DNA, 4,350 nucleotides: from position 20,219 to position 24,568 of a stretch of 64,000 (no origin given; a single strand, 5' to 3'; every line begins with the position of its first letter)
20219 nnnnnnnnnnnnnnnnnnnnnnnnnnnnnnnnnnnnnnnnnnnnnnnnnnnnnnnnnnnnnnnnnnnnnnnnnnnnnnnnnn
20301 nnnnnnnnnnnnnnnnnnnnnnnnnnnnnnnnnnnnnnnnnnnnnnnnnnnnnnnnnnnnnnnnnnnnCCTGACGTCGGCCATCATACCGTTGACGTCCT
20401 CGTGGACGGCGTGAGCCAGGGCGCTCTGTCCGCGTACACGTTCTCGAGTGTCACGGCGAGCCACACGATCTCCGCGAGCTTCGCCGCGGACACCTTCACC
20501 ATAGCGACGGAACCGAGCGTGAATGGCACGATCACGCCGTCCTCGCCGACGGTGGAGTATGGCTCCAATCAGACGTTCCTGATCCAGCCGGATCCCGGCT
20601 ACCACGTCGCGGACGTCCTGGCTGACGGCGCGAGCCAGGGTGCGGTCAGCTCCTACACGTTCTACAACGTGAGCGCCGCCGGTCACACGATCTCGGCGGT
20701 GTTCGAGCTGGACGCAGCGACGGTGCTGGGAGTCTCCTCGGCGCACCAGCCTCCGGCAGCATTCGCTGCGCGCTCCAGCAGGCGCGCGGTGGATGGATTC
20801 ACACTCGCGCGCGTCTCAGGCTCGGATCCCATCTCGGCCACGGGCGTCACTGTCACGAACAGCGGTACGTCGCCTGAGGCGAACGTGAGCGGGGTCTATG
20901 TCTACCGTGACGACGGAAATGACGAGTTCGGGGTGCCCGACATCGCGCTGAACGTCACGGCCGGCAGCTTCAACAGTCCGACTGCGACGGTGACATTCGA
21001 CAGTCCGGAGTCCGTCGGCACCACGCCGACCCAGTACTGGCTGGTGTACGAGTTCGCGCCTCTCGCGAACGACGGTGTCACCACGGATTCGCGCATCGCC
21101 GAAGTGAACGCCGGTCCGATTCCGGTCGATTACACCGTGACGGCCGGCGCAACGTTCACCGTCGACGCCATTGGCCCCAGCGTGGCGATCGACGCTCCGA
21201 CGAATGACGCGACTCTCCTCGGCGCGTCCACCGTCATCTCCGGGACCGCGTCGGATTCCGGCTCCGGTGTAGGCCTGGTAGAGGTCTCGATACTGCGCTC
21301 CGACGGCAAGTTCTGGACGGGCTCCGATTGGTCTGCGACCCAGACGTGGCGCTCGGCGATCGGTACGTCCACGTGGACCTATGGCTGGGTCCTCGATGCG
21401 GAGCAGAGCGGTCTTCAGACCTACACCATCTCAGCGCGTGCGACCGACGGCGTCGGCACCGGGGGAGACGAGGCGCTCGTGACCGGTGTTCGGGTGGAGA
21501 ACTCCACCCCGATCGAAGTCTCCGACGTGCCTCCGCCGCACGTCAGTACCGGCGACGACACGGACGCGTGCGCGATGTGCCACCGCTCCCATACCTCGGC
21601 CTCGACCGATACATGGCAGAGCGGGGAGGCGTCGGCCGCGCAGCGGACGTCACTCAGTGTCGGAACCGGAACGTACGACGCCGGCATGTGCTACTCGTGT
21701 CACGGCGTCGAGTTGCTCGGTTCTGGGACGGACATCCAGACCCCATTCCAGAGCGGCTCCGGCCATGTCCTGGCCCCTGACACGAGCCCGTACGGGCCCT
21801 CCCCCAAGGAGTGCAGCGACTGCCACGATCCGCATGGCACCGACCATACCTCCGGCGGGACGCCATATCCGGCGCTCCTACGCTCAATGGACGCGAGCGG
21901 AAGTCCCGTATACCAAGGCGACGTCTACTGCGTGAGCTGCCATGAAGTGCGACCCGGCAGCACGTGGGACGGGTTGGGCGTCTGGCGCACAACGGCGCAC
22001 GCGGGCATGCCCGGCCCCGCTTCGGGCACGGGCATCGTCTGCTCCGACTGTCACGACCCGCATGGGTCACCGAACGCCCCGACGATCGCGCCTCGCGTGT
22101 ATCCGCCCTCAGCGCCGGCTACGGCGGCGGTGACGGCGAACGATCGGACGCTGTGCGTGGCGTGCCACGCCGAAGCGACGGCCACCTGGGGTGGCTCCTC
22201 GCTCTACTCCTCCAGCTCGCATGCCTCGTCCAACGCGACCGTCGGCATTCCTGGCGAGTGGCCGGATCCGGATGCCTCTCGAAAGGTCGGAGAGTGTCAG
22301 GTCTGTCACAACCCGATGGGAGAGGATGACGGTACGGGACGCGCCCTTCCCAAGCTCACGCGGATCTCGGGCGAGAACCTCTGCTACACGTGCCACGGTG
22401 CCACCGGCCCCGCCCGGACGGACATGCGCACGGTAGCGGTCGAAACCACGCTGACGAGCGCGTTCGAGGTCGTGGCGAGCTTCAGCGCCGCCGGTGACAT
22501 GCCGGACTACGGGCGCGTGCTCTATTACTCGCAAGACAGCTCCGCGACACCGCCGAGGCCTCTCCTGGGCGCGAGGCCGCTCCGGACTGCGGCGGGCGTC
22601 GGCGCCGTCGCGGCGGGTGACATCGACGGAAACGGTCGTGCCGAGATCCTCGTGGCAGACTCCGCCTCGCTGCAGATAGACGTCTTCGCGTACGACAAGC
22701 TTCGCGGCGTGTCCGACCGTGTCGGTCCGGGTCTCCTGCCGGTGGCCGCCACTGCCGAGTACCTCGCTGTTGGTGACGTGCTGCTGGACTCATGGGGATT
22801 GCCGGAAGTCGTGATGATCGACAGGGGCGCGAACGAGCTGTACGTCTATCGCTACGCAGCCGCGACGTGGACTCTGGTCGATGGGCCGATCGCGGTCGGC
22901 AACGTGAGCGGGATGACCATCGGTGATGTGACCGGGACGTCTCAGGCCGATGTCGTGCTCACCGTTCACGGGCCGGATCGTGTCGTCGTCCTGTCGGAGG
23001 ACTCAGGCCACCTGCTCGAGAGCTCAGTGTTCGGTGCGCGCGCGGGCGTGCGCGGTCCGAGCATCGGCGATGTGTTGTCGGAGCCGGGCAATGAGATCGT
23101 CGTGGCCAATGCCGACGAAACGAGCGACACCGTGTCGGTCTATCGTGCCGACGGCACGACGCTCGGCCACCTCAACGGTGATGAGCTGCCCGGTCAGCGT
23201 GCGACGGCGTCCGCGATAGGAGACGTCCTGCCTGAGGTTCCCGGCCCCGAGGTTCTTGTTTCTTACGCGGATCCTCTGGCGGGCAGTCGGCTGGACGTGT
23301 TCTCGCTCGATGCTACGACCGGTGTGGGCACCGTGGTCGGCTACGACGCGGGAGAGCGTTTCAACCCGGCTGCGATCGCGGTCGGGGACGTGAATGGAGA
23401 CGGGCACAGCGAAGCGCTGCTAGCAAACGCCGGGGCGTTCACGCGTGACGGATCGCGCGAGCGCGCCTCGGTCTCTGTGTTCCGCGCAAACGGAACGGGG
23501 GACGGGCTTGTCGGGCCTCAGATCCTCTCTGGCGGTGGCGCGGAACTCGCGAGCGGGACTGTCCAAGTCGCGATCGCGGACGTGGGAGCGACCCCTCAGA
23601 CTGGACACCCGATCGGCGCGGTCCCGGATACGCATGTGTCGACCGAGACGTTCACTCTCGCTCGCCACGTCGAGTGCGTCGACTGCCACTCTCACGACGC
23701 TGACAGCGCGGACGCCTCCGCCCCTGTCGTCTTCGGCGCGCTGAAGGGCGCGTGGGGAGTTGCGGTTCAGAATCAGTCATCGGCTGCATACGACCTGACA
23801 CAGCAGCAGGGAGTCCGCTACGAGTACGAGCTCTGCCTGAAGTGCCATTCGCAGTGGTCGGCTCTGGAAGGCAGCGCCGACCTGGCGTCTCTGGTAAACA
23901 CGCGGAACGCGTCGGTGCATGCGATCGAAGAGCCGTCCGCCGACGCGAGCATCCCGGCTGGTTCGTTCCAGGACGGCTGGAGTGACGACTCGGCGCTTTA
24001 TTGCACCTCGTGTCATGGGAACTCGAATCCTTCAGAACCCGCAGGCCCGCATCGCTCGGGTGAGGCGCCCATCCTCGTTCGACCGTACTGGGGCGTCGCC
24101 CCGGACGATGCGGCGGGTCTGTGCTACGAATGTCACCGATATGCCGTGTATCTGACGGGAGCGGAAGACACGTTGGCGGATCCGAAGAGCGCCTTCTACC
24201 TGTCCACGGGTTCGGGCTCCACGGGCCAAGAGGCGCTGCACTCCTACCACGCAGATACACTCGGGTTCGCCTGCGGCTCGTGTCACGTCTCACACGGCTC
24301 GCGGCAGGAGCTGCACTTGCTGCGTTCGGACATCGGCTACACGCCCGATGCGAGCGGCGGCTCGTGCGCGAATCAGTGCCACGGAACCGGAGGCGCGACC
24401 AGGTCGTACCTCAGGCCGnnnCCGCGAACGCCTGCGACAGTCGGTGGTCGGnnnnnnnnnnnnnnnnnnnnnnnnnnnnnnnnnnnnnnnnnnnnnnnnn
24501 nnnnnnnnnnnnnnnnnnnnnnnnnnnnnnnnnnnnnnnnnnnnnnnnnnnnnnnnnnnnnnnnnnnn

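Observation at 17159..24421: About 2,420-codon chimeric surface protein fusing adhesin-like domains, glycine-rich modules, an integrin-like propeller and 14 hemes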

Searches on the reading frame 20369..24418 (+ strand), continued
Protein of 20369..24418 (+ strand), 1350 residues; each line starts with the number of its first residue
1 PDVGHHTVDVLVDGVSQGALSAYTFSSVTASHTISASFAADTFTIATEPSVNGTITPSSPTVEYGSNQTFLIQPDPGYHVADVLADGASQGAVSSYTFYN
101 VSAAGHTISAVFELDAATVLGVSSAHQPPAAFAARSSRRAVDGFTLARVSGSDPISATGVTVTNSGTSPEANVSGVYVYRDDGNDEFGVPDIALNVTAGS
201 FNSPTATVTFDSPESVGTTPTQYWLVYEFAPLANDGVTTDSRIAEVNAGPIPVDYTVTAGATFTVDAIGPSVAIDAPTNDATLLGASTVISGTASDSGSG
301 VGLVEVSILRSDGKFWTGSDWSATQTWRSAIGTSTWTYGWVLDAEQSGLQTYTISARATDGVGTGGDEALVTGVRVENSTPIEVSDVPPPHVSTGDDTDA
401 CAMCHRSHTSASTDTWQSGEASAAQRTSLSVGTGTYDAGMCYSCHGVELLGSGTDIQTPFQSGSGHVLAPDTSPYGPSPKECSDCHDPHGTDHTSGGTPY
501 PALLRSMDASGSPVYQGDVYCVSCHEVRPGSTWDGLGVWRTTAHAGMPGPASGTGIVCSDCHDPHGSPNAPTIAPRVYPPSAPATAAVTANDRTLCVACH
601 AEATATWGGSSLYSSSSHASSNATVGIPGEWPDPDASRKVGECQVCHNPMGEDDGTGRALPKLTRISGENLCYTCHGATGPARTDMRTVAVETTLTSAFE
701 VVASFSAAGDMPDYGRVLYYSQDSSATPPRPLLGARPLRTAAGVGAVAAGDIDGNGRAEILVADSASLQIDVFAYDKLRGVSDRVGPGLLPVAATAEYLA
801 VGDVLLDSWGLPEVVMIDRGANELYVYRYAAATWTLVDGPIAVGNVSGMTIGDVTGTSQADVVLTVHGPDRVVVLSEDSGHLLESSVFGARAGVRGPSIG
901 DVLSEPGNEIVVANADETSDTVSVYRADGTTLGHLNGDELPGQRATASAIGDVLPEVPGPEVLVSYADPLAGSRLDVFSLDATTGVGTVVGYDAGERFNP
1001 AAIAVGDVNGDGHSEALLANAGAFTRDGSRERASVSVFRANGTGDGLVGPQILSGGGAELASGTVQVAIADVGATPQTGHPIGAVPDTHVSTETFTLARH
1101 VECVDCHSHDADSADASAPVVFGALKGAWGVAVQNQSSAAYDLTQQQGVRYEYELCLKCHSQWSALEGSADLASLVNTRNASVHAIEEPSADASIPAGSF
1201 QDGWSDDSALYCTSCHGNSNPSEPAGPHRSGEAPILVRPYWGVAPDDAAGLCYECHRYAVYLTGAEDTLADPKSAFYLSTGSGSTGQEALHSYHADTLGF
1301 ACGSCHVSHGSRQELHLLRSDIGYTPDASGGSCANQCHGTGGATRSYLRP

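Call 61: find_encoding_contigs(protein=P0029, flank=10000, max_places=2)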
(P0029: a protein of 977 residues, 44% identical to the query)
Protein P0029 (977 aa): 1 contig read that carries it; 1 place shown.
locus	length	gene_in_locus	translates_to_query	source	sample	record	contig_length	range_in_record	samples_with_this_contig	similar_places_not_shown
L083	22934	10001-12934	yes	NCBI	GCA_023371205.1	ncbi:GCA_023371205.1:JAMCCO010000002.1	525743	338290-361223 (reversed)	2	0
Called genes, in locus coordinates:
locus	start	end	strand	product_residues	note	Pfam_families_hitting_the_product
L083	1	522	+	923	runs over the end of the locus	PF00384:Molybdopterin, PF01568:Molydop_binding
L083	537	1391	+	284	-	PF13247:Fer4_11 (weak)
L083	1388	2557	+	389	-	PF22113:Mtrc-MtrF_II-IV_dom (faint), PF09699:Paired_CXXCH_1 (faint), PF14522:Cytochrome_C7 (faint)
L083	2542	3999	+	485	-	-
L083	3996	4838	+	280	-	-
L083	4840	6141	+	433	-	PF08450:SGL (faint), PF01436:NHL (weak)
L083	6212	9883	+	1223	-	PF15902:Sortilin-Vps10 (faint), PF19077:Big_13 (faint), PF14870:PSII_BNR (weak), PF07495:Y_Y_Y (faint), PF04122:CW_binding_2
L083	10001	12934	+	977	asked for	PF09699:Paired_CXXCH_1 (faint), PF14522:Cytochrome_C7 (faint), PF14537:Cytochrom_c3_2 (faint), PF13517:FG-GAP_3 (faint), PF22113:Mtrc-MtrF_II-IV_dom (weak)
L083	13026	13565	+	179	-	PF02632:BioY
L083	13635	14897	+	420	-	PF00149:Metallophos, PF12850:Metallophos_2 (weak)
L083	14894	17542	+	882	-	PF02463:SMC_N (faint), PF13476:AAA_23, PF13514:AAA_27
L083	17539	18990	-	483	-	PF02743:dCache_1 (weak), PF13581:HATPase_c_2 (faint), PF00672:HAMP, PF00512:HisKA, PF02518:HATPase_c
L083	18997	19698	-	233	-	PF00072:Response_reg, PF00486:Trans_reg_C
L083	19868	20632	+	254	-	PF03309:Pan_kinase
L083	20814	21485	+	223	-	PF03100:CcmE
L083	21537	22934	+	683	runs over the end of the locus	PF01578:Cytochrom_C_asm, PF16327:CcmF_C, PF05140:ResB (faint)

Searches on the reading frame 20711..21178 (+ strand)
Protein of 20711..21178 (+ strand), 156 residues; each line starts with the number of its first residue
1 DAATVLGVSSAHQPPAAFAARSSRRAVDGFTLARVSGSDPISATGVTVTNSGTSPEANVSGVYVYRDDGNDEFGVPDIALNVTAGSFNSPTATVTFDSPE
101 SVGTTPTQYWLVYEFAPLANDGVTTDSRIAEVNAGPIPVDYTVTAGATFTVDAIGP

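Call 42: search_protein_families(library=pfam, proteins=[window:20711-21178:+], max_evalue=10)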
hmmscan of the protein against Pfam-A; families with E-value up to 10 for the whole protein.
seq(156 aa): 0 families

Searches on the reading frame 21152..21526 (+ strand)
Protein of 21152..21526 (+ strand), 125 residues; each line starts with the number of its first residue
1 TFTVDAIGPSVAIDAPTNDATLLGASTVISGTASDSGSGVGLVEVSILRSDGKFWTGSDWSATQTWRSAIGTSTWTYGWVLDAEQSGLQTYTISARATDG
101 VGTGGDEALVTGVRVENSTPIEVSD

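Call 42: search_protein_families(library=pfam, proteins=[window:21152-21526:+], max_evalue=10)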
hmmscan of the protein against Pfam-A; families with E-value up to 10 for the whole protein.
seq(125 aa): 1 family
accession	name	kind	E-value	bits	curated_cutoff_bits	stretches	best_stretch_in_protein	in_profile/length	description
PF17957.7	Big_7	-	2.4e-07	31.7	24.1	1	9-92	1-69/70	Bacterial Ig domain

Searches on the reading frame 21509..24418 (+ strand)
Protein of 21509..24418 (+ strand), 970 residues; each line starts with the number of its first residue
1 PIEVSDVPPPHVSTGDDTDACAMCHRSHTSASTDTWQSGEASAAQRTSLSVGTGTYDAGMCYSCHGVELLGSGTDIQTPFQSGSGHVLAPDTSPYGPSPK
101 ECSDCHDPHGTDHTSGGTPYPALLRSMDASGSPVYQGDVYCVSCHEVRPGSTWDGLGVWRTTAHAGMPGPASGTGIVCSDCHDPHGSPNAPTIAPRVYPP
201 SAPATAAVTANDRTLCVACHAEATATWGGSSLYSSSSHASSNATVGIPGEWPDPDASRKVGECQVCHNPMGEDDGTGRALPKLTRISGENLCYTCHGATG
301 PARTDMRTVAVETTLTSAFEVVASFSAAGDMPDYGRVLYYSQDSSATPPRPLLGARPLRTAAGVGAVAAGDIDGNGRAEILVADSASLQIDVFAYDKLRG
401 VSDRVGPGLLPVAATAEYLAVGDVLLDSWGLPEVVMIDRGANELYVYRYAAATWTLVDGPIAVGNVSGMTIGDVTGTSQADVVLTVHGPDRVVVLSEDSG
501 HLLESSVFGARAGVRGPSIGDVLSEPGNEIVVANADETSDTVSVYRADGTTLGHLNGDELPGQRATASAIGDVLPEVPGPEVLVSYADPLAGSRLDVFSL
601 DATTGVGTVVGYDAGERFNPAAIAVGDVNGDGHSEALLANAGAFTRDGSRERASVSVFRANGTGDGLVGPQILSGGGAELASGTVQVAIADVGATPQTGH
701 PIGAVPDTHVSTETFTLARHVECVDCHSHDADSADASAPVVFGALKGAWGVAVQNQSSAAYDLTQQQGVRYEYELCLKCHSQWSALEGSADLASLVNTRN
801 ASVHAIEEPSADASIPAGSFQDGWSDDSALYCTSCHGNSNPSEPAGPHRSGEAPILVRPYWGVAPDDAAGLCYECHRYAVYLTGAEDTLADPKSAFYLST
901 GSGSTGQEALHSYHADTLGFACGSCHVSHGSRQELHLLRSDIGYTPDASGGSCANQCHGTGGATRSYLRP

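Call 50: search_solved_structures(query=A2, max_evalue=1)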
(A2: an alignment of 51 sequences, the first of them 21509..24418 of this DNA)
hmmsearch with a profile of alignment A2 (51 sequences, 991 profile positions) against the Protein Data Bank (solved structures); distinct sequences matched with E-value up to 1: 22.
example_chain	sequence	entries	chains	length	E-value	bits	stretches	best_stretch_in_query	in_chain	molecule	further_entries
25ge_B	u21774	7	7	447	8.2e-05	23.8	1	392-473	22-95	KICSTOR complex protein ITFG2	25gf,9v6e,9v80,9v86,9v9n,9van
9o5a_G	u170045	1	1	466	8.4e-05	23.7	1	392-474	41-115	KICSTOR complex protein ITFG2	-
3fcu_A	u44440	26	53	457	0.015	16.3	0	642-681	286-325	Integrin, alpha 2b | Integrin alpha-IIb | Integrin alphaIIB beta3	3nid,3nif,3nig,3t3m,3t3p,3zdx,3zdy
9e8b_A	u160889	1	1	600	0.015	16.2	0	642-681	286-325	Integrin alpha-IIb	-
4z7n_A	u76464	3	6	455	0.018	16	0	642-681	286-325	Integrin alpha-IIb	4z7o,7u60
1tye_A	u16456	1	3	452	0.019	16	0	637-681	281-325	Integrin alpha-IIb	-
4z7q_A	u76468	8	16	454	0.021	15.8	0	643-681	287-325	Integrin alpha-IIb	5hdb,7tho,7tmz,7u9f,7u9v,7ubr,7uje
7td8_A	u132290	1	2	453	0.026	15.5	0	643-681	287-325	Integrin alpha-IIb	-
2vc2_A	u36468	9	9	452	0.033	15.1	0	642-681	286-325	INTEGRIN ALPHA-IIB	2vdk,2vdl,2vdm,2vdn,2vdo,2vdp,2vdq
2z8r_A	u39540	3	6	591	0.05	14.5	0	635-666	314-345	YesW protein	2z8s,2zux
6mlt_A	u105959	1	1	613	0.054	14.4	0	440-568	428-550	Hemolysin-related protein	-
3fcs_A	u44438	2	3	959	0.055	14.4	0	643-681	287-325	Integrin, alpha 2b | Integrin alpha-IIb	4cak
6v4p_A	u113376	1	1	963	0.056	14.4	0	643-681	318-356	Integrin alpha-IIb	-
9td2_A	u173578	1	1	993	0.06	14.3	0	643-681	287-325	Integrin alpha-IIb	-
8t2u_A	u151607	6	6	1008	0.062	14.2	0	643-681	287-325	Integrin alpha-IIb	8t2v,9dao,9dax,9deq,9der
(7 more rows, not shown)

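Call 52: predict_structure(alignment_id=A2)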
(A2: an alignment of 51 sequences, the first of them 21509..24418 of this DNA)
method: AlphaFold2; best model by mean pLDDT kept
length: 970 residues; sequences in the alignment: 51
mean_pLDDT: 66.0   pTM: 0.55
mean pLDDT of the five models: 66.0, 64.9, 63.8, 60.9, 59.0
residues with pLDDT >= 90: 247; 70-90: 221; 50-70: 181; < 50: 321
segments of 3 or more residues with pLDDT < 50: 1-110, 148-153, 181-216, 232-245, 247-314, 697-746, 785-790, 838-840, 848-862
pLDDT, mean of each block of 10 residues (from residue 1): 33 32 28 41 41 34 32 41 42 42 40 51 56 68 55 59 60 61 37 29 30 46 51 42 40 39 27 30 36 43 37 61 86 82 79 73 86 92 90 76 80 95 90 95 96 92 97 92 95 95 96 96 86 94 94 88 94 92 92 90 75 93 95 95 80 93 91 82 92 59 29 26 22 34 50 78 76 62 51 64 59 75 75 54 48 34 58 82 90 87 70 81 66 74 81 70 76
secondary structure, 60 per line:
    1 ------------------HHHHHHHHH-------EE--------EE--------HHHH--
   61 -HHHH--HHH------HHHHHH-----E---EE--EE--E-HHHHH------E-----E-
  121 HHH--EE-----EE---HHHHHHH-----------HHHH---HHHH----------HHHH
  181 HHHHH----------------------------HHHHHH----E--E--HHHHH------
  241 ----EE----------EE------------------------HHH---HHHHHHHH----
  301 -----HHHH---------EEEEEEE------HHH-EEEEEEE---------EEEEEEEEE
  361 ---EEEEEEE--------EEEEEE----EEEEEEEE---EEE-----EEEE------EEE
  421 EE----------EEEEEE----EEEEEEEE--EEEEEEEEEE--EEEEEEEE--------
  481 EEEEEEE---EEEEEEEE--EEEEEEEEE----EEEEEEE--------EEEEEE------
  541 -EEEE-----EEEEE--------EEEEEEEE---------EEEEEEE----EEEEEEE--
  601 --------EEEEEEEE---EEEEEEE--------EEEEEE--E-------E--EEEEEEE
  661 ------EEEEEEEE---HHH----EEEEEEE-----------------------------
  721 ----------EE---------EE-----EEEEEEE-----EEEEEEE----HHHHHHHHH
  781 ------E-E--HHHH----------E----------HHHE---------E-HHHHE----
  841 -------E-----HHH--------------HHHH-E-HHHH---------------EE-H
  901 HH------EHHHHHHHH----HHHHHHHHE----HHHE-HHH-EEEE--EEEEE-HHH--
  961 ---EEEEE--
elements in order (helices of 4 or more, strands of 3 or more residues): H19-27 H55-58 H62-65 H77-82 H102-106 H138-144 H156-159 H163-166 H177-185 H214-219 H230-234 H289-296 H306-309 E319-325 E336-342 E352-360 E364-370 E379-384 E389-396 E400-402 E408-411 E418-422 E433-438 E443-450 E453-462 E465-472 E481-487 E491-498 E501-509 E514-520 E529-534 E542-545 E551-555 E564-571 E581-587 E592-598 E609-616 E620-626 E635-640 E654-660 E667-674 E685-691 E749-755 E761-767 H772-780 H792-795 H832-835 H871-874 H878-881 H910-917 H922-929 E944-947 E950-954 E964-968

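Call 54: fold_search(model_id=the predicted structure, library=pdb)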
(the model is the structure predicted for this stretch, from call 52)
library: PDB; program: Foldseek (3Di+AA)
matches with E <= 10: 983; with E <= 0.001: 344
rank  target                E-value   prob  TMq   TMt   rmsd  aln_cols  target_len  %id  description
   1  9van_B                5.0e-09  1.00  0.23  0.55   8.4       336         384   14  Cryo-EM structure of human full length KICSTOR complex (state 2) (released 2025-11-12)
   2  9v6e_B                5.8e-09  1.00  0.23  0.54   4.3       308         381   15  Cryo-EM structure of human full length KICSTOR complex (state 1) (released 2025-11-12)
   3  9v9n_B                6.5e-09  1.00  0.23  0.54   8.8       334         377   15  Cryo-EM structure of KICSTOR CCC complex (state 5) (released 2025-11-12)
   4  9etn_A                2.2e-08  1.00  0.24  0.40   5.3       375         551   16  Crystal structure of murine CRTAC1 (released 2024-07-31)
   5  9v80_B                4.7e-08  1.00  0.22  0.52   8.6       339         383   16  Cryo-EM structure of KICSTOR CCC complex (state 4) (released 2025-11-12)
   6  1ri6                  6.1e-08  1.00  0.27  0.69   5.2       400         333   12  Structure of a putative isomerase from E. coli (released 2003-11-25)
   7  9oee_A                1.2e-07  1.00  0.22  0.31   7.6       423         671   13  S. griseus TUA bound UmbA4 complexes (released 2025-12-17)
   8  9lvk_E                2.3e-07  1.00  0.24  0.66   5.1       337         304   10  Cryo-EM structure of CASTOR1 bound human GATOR2 complex (released 2025-08-13)
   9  9o5a_G                2.9e-07  1.00  0.24  0.55   4.5       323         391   15  The KICSTOR-GATOR1 complex (released 2026-02-18)
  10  6voa_B                4.0e-07  1.00  0.23  0.34  17.2       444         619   12  Cryo-EM structure of the BBSome-ARL6 complex (released 2020-06-24)
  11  9oti_G                4.7e-07  1.00  0.22  0.66   5.3       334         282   11  GATOR2 complex bound to arginine sensor CASTOR1 (released 2025-10-01)
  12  8rox_B                4.7e-07  1.00  0.17  0.21  17.2       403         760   11  Structure of the human DDB1-DDA1-DCAF15 E3 ubiquitin ligase bound to compound furan 12 (released 2024-04-03)
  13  8hq2_D                6.1e-07  1.00  0.25  0.44   6.0       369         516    7  Crystal structure of human ADAM22 in complex with human LGI1 mutant (released 2023-12-13)
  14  4l9o_A                6.1e-07  1.00  0.25  0.64   5.7       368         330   10  Crystal Structure of the Sec13-Sec16 blade-inserted complex from Pichia pastoris (released 2013-10-02)
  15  4a7k                  6.1e-07  1.00  0.23  0.25  10.7       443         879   14  Bifunctional Aldos-2-ulose dehydratase (released 2012-03-21)
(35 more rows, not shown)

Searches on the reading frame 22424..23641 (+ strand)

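Call 42: search_protein_families(library=pfam, proteins=[window:22424-23641:+], max_evalue=10)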
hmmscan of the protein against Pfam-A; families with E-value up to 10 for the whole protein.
seq(406 aa): 3 families
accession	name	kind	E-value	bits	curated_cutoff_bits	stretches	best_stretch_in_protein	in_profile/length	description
PF13517.12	FG-GAP_3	-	4.4e-13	50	26.9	4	28-77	16-61/61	FG-GAP-like repeat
PF01839.29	FG-GAP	-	5.4e-07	29.8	22.1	2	315-343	2-27/37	FG-GAP repeat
PF25292.1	Beta-prop_CGLA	-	0.12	12.2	26.8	0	318-336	34-52/316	Lambda-carrageenase beta-propeller domain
